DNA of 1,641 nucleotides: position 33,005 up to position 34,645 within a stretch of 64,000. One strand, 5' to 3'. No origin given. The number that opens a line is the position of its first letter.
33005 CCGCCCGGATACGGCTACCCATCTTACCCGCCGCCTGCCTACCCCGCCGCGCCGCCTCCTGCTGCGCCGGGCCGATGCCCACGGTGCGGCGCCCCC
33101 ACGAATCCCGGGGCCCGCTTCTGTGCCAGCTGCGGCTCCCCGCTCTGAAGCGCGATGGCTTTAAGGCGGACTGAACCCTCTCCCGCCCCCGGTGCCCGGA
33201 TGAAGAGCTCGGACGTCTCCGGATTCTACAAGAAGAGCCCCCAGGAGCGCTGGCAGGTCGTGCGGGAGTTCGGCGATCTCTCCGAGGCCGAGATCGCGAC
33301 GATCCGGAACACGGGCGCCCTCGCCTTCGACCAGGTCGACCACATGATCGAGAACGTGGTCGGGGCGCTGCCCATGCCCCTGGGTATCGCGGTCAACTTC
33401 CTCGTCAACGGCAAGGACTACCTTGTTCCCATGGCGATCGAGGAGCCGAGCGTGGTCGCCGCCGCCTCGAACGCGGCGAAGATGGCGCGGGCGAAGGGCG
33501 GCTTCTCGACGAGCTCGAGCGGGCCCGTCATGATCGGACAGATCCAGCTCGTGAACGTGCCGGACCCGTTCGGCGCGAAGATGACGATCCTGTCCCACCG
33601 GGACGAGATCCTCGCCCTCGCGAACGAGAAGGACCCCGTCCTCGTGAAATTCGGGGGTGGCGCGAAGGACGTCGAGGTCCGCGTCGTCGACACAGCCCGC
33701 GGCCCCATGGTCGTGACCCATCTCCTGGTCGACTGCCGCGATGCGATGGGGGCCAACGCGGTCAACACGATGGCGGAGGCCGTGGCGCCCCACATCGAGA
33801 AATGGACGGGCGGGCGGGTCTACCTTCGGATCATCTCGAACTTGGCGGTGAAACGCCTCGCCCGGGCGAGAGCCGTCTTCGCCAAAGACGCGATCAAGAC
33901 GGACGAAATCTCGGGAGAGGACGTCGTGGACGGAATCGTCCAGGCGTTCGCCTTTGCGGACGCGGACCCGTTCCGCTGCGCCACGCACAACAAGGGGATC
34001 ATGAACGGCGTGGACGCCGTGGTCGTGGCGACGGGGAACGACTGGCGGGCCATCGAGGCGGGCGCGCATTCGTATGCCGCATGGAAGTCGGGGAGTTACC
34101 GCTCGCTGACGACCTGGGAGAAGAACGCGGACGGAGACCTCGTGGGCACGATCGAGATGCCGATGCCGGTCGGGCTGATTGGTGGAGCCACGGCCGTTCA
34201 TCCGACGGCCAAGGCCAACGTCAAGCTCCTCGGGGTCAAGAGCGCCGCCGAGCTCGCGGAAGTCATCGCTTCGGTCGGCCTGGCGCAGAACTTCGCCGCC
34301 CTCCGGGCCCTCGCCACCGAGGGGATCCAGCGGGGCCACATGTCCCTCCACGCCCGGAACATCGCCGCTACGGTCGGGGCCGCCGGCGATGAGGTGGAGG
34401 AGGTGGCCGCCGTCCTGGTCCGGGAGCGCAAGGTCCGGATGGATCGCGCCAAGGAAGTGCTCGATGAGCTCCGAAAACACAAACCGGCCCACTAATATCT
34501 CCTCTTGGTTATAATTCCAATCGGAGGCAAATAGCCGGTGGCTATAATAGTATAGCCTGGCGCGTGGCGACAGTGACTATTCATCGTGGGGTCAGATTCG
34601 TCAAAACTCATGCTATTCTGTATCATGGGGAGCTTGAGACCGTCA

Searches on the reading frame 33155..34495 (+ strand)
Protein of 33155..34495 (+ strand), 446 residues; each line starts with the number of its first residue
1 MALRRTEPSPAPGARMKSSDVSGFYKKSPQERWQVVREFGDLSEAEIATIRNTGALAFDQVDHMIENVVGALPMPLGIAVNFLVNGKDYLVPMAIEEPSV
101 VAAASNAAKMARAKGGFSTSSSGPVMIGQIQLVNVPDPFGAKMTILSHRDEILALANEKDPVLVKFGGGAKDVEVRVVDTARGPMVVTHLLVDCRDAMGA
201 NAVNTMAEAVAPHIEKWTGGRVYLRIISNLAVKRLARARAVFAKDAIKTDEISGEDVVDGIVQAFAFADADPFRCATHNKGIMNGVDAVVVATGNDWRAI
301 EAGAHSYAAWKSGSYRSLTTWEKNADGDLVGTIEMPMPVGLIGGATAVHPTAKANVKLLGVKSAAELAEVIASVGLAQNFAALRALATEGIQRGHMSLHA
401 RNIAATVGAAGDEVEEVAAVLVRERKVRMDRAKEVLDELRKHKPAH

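Call 89: search_protein_families(library=pfam, proteins=[window:33155-34495:+], max_evalue=0.01)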
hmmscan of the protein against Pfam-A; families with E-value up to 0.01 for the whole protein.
window:33155-34495:+ (446 aa): 1 family
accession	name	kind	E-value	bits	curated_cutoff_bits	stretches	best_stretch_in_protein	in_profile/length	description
PF00368.23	HMG-CoA_red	-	4e-118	395.1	27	1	29-400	2-368/368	Hydroxymethylglutaryl-coenzyme A reductase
